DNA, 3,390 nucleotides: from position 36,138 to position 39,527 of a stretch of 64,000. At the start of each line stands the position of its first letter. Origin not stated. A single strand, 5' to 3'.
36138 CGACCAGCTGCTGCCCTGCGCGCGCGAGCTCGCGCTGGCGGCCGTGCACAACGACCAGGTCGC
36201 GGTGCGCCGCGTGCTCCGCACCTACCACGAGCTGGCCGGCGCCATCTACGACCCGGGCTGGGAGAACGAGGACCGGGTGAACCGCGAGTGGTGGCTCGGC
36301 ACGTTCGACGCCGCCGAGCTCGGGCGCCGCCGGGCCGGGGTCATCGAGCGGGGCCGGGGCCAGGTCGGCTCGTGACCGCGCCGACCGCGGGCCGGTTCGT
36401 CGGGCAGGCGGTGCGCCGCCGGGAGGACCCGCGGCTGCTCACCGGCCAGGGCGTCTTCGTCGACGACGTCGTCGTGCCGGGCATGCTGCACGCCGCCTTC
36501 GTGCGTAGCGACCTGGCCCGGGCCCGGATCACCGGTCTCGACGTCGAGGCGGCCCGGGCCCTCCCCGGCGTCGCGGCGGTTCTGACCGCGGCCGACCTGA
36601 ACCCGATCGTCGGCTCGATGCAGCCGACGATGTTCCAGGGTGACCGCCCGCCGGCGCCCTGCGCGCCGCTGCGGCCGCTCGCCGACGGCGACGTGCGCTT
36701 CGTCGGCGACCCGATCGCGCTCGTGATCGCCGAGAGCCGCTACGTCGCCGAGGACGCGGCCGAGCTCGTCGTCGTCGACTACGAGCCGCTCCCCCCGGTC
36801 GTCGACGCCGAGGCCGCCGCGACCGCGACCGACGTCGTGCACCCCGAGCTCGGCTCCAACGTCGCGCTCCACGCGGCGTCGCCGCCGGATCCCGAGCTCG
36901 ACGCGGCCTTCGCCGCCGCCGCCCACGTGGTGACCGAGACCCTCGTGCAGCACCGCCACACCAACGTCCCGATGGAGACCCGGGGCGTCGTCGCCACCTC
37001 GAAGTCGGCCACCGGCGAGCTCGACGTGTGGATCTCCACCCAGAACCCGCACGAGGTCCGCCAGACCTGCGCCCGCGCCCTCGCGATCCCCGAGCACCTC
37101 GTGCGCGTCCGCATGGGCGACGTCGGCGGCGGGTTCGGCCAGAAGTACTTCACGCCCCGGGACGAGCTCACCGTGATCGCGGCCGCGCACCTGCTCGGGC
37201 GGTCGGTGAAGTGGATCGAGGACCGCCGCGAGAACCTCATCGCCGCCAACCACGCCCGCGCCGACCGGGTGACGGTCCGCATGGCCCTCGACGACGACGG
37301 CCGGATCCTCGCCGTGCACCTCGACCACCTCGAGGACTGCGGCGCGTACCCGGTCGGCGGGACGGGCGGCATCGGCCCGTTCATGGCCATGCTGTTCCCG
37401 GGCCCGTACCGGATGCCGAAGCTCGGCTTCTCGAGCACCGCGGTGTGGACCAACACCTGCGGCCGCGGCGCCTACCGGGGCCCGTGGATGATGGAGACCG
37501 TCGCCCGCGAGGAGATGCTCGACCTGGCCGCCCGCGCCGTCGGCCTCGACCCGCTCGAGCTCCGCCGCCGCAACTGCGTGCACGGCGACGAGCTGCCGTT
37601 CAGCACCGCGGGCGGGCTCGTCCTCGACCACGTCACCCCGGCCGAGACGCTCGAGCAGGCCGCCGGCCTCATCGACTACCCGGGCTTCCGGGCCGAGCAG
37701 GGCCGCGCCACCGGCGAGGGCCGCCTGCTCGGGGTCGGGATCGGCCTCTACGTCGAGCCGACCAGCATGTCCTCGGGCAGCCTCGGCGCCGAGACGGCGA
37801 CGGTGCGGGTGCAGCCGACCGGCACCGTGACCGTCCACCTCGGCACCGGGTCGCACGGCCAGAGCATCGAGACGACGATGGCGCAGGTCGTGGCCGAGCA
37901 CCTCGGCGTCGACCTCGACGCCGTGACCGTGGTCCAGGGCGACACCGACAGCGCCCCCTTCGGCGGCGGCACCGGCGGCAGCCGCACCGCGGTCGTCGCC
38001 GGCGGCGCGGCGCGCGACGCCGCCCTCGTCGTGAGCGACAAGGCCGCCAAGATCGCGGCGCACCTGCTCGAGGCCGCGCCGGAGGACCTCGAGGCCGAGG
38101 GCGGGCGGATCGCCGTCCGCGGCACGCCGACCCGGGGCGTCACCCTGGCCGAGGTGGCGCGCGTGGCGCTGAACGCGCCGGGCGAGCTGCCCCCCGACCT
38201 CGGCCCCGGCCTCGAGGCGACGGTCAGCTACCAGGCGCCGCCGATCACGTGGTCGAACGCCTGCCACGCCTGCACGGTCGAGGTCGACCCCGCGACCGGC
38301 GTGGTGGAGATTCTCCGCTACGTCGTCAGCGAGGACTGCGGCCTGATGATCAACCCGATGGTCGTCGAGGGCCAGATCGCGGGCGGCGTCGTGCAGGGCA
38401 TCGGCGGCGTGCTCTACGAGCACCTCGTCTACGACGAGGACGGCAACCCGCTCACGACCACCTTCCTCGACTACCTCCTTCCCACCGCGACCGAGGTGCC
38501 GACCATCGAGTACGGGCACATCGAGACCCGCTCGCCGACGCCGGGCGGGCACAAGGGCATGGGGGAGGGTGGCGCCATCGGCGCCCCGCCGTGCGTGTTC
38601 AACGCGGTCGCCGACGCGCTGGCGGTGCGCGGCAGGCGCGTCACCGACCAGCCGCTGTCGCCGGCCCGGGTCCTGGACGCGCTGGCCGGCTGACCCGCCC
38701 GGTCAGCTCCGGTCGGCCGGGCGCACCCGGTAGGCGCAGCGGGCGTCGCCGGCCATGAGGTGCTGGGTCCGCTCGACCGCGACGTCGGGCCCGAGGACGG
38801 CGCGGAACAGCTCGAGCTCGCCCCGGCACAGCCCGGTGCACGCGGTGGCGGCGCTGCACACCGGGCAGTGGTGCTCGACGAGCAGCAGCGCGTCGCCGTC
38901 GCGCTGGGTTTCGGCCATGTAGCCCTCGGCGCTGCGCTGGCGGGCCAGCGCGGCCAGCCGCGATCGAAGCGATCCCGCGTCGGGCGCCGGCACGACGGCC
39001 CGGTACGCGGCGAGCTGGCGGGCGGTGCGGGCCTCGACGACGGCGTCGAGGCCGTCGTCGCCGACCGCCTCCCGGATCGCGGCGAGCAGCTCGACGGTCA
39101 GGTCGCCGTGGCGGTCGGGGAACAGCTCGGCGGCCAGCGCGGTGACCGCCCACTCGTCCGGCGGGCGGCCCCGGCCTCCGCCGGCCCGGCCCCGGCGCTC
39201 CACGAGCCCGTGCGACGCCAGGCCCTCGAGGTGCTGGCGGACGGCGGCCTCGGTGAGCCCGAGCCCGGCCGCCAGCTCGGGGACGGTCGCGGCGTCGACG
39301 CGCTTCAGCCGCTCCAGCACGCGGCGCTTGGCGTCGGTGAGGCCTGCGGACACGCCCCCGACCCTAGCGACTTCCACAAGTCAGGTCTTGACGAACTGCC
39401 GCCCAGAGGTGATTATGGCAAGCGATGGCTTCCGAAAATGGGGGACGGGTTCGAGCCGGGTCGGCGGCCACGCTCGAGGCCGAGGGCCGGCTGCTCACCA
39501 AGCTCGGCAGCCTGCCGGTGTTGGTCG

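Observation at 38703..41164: SufR-like Fe-S-sensing regulator divergent from a 579-aa Rieske-domain fusion protein of unknown function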

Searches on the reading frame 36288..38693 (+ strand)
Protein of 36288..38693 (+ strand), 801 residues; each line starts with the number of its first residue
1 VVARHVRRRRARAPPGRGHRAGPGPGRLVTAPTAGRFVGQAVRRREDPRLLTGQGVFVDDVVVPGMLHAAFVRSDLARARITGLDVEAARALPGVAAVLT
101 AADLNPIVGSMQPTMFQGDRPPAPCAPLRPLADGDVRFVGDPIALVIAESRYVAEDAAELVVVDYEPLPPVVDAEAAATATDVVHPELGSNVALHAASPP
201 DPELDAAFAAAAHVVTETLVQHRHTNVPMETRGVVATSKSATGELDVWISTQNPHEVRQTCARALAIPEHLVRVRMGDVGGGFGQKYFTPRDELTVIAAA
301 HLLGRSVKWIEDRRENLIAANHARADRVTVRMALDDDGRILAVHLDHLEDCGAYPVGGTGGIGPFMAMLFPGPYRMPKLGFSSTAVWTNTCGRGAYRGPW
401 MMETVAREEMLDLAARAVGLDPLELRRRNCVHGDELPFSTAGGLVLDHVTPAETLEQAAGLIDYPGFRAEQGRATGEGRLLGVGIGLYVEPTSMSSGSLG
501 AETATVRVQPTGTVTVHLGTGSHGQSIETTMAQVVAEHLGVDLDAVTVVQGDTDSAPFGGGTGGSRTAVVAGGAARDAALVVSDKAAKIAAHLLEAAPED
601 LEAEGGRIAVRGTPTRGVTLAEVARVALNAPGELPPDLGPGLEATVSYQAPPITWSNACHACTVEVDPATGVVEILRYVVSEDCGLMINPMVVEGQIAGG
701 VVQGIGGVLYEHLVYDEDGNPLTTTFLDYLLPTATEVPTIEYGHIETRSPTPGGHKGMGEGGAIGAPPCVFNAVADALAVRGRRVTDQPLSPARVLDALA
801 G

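Call 3: search_protein_families(library=pfam, proteins=[window:36288-38693:+], max_evalue=0.01)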
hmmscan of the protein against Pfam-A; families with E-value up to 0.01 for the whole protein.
window:36288-38693:+ (801 aa): 3 families
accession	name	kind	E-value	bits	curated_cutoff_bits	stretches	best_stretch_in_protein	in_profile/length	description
PF20256.3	MoCoBD_2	-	4.3e-87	292.6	27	1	459-738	3-283/283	Molybdopterin cofactor-binding domain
PF02738.23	MoCoBD_1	-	2.5e-68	230.2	27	1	185-430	2-244/244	Molybdopterin cofactor-binding domain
PF01315.27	Ald_Xan_dh_C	-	2.5e-29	102.2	31.3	1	52-169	1-110/110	Aldehyde oxidase and xanthine dehydrogenase, a/b hammerhead domain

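Call 4: search_protein_families(library=ncbifam, proteins=[window:36288-38693:+], max_evalue=0.01)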
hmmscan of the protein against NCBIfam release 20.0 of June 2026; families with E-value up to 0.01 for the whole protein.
window:36288-38693:+ (801 aa): 13 families
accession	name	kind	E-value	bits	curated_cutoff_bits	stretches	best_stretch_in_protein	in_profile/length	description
NF040766.1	CODH_aero_grp5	exception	1.9e-176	588.6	950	2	36-626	3-593/785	aerobic carbon-monoxide dehydrogenase large subunit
NF041018.1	glyceraldDH_alpha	equivalog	2.4e-175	585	790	1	37-795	2-740/741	glyceraldehyde dehydrogenase subunit alpha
TIGR02416.1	CO_dehy_Mo_lg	equivalog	1.8e-167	558.8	991.15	1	46-797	1-769/770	aerobic carbon-monoxide dehydrogenase large subunit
NF043082.1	XdhA_XDHase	equivalog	1.5e-116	390.4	780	1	38-798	1-751/758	xanthine dehydrogenase subunit XdhA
NF007426.0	PRK09970.1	equivalog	4.1e-109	365.7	916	1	37-797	5-753/761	xanthine dehydrogenase molybdenum-binding subunit XdhA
TIGR03194.1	4hydrxCoA_A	equivalog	3.7e-108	362.9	994.55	1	51-799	10-746/746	4-hydroxybenzoyl-CoA reductase subunit alpha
TIGR03196.1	pucD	equivalog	3.8e-88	296.7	783.65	1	38-785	3-747/763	xanthine dehydrogenase subunit D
TIGR02965.1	xanthine_xdhB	equivalog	1.4e-82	278.1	849.5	1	47-792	10-747/758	xanthine dehydrogenase molybdopterin binding subunit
TIGR03311.1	Se_dep_XDH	equivalog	1.4e-72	245.1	830.45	2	37-586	161-678/848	selenium-dependent xanthine dehydrogenase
NF045668.1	pterin_aldehy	equivalog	4e-69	233.7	1100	1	33-799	170-904/905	molybdopterin-dependent aldehyde oxidoreductase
TIGR03313.1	Se_sel_red_Mo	hypoth_equivalog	7.8e-65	219.1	1101.9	2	203-798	363-948/951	molybdopterin-dependent oxidoreductase Mo/Fe-S-binding subunit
NF041671.1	peri_hyde_PaoC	equivalog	1.7e-59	201.9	1180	1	36-799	16-731/735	aldehyde oxidoreductase molybdenum-binding subunit PaoC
TIGR02969.1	mam_aldehyde_ox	subfamily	3.2e-41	140.8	1912.3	1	50-789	588-1291/1330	aldehyde oxidase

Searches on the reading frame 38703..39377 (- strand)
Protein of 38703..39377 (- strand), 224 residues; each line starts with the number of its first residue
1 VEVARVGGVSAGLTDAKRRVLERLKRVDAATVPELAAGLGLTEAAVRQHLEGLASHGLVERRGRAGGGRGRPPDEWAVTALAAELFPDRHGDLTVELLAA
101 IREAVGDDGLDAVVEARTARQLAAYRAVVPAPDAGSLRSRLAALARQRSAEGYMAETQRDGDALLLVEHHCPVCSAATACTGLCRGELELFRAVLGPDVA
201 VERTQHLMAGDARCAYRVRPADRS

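Call 3: search_protein_families(library=pfam, proteins=[window:38703-39377:-], max_evalue=0.01)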
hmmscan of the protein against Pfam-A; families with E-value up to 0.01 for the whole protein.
window:38703-39377:- (224 aa): 11 families
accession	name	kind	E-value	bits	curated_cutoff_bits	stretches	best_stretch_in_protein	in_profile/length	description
PF12840.13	HTH_20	-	2e-08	34.5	27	1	17-62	6-51/51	Helix-turn-helix domain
PF12802.13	MarR_2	-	1.8e-07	31.6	27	1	12-69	2-60/61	MarR family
PF09339.16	HTH_IclR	-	1.2e-05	25.4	22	1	19-62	7-51/52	IclR helix-turn-helix domain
PF01022.26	HTH_5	-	6.5e-05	23.2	22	1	17-60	4-46/47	Bacterial regulatory protein, arsR family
PF25212.1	HVO_A0114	-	0.00024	21.3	27.6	1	11-63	18-70/84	HVO_A0114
PF25213.1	HVO_A0261_N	-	0.0017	18.6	35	1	16-64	12-59/86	HVO_A0261 N-terminal domain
PF01047.28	MarR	-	0.0035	17.6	24.6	1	13-62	1-50/59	MarR family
PF01726.22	LexA_DNA_bind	-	0.0053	16.9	23.7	0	12-62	3-59/65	LexA DNA binding domain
PF13412.12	HTH_24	-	0.0069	16.4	21.9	0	15-60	3-48/48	Winged helix-turn-helix DNA-binding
PF08220.18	HTH_DeoR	-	0.0079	16.4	21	0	20-61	5-46/57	DeoR-like helix-turn-helix domain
PF13814.12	Replic_Relax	-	0.0084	16.6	25.3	0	22-91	2-75/191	Replication-relaxation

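Call 4: search_protein_families(library=ncbifam, proteins=[window:38703-39377:-], max_evalue=0.01)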
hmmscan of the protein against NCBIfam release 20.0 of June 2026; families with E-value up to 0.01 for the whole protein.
window:38703-39377:- (224 aa): 10 families
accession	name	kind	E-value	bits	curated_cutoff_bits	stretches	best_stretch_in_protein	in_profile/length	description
TIGR02702.1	SufR_cyano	equivalog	9.5e-36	123.4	178.8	1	16-217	2-207/208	iron-sulfur cluster biosynthesis transcriptional regulator SufR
NF033788.1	HTH_metalloreg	subfamily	1.5e-07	31.2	55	1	17-63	13-59/77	metalloregulator ArsR/SmtB family transcription factor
NF040939.2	trans_reg_lrs14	equivalog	4.5e-06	26.6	90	1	12-72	18-79/103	Lrs14 family HTH-type transcriptional regulator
NF053606.1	Sta1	subfamily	2.4e-05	24.3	80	1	12-72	17-77/100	Sta1 family transcriptional regulator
NF041397.1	TranRegGlpR_Halo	equivalog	5.9e-05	22.8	300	1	17-62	7-52/253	HTH-type transcriptional regulator GlpR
TIGR01884.1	cas_HTH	subfamily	0.00028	20.3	60.2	1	9-64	136-191/202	CRISPR-associated CARF protein Csa3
NF033789.1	repress_SdpR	subfamily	0.0026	17.6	100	1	15-62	7-54/79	autorepressor SdpR family transcription factor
NF053704.1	TransRegCcpNBacil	equivalog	0.0027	17.1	260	0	13-66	3-56/208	transcriptional regulator CcpN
NF040947.1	trans_reg_LysM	equivalog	0.004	16.9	180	1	17-61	5-49/136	HTH-type transcriptional regulator LysM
NF007342.0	PRK09834.1-4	equivalog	0.0055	15.7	251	1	19-67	19-67/263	DNA-binding transcriptional regulator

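Call 22: search_solved_structures(query=window:38703-39377:-, max_evalue=1, show_alignments=2)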
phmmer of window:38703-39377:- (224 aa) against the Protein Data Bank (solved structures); distinct sequences matched with E-value up to 1: 8.
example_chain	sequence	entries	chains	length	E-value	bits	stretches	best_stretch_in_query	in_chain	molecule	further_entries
3bj6_A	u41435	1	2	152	0.0048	20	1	7-70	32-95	Transcriptional regulator, MarR family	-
1uly_A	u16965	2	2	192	0.16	15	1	12-62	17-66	hypothetical protein PH1932 | hypothetical transcription regulator protein, PH1932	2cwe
6cmv_A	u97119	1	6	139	0.27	14.2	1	12-76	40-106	Transcriptional regulator Lrs14-like protein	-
2oqg_A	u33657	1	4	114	0.31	14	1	4-61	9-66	Possible transcriptional regulator, ArsR family protein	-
2fbh_A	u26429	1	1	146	0.35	13.9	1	11-69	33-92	transcriptional regulator PA3341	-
4omy_A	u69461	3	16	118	0.48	13.4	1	8-63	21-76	NolR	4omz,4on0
2p4w_A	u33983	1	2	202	0.5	13.4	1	15-76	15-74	Transcriptional regulatory protein arsR family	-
1i1g_A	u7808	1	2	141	0.55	13.2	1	18-60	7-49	TRANSCRIPTIONAL REGULATOR LRPA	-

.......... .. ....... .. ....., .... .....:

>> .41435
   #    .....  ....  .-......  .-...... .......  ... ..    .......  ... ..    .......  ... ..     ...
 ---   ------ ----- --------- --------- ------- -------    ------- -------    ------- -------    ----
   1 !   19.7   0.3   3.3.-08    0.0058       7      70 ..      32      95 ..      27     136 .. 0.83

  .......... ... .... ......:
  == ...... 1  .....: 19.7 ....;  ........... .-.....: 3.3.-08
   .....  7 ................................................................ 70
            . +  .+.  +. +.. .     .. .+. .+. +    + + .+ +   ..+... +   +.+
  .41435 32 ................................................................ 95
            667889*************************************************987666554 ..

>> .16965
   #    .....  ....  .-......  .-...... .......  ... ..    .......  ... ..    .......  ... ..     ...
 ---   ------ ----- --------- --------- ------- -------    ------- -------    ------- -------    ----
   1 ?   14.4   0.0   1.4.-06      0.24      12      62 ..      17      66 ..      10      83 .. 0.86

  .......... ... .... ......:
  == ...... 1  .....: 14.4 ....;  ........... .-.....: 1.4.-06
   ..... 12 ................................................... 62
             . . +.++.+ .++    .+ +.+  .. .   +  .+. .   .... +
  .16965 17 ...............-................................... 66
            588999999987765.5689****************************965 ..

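Call 37: find_homologous_proteins(query=window:38703-39353:-)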
Query window:38703-39353:- (216 aa): 1049 proteins with E <= 0.001 among 8000 candidates; the best 120 are listed.
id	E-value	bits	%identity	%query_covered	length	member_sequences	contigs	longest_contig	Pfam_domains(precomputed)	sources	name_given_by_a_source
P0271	7.0e-131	452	100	100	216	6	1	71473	PF12840.14,PF12802.14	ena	-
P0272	1.1e-122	425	94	100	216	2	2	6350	PF12840.14,PF12802.14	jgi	jgi:predicted ArsR family transcriptional regulator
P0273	3.7e-120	417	92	100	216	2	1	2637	PF12840.14,PF12802.14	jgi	-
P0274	2.1e-113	395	87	99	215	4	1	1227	PF12840.14,PF12802.14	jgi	jgi:predicted ArsR family transcriptional regulator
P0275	6.0e-110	384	85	100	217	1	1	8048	PF12840.14,PF09339.17,PF12802.14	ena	-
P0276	1.1e-107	376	85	99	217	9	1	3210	PF12840.14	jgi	jgi:predicted ArsR family transcriptional regulator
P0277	1.8e-99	350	79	97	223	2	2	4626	PF01047.29,PF12840.14,PF01022.27,PF09339.17,PF12802.14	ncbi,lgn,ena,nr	ncbi:MAG TPA: helix-turn-helix domain-containing protein [Acidimicrobiia bacterium]|nr:helix-turn-he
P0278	5.2e-99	348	80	96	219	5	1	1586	PF01047.29,PF12840.14,PF13412.13,PF01022.27,PF09339.17,PF12802.14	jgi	jgi:predicted ArsR family transcriptional regulator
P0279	2.8e-98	346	80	97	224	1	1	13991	PF01047.29,PF12840.14,PF13412.13,PF01022.27,PF09339.17,PF12802.14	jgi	jgi:predicted ArsR family transcriptional regulator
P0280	9.0e-98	344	79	96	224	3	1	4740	PF12840.14,PF01022.27,PF12802.14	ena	-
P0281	5.2e-97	342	79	96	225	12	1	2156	PF12840.14,PF01022.27,PF09339.17,PF12802.14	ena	-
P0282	7.4e-96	338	77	97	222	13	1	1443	PF01047.29,PF12840.14,PF01022.27,PF09339.17,PF12802.14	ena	-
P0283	1.8e-94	333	75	98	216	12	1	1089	PF01047.29,PF12840.14,PF13412.13,PF25212.3,PF01022.27,PF09339.17,PF12802.14,PF25213.2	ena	-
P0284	6.8e-94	331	73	98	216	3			PF01047.29,PF12840.14,PF13412.13,PF01022.27,PF09339.17,PF12802.14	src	-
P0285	4.6e-91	322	71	98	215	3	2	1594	PF01047.29,PF12840.14,PF13412.13,PF01022.27,PF09339.17,PF12802.14,PF25213.2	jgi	jgi:predicted ArsR family transcriptional regulator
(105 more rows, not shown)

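Call 58: find_related_loci(query=window:38703-39353:-, collection=metagenome_contigs, flank=4000)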
Query window:38703-39353:- (216 aa) in metagenome_contigs; peptide patterns used: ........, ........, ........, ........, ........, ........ (x = any residue, [..] = any of these).
600 stretches matched a pattern (row limit reached: there are more); 17 encode a relative of the query (tblastn E <= 1e-3); 17 distinct loci.
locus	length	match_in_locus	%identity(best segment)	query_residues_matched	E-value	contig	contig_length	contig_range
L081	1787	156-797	84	1-214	5e-112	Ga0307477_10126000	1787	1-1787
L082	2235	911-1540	78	2-211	8e-108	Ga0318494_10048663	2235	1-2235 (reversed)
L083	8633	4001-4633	73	1-211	2e-95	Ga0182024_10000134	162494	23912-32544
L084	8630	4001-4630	69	1-211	3e-85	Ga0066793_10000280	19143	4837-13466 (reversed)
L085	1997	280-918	61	3-214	9e-83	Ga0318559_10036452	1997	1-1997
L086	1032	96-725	64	1-210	6e-86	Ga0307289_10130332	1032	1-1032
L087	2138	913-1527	60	5-210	4e-79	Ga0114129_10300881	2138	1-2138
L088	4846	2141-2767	61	3-210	3e-75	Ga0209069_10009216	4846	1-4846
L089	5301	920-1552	61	5-213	1e-74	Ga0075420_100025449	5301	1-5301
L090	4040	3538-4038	72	1-167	2e-73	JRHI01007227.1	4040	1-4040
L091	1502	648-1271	63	5-211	5e-77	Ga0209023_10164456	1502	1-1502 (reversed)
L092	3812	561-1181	54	3-210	1e-71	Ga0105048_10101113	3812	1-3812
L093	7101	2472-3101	59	2-211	1e-70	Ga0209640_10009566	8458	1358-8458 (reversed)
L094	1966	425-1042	56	3-210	4e-72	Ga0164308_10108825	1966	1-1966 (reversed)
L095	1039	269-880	54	8-211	4e-68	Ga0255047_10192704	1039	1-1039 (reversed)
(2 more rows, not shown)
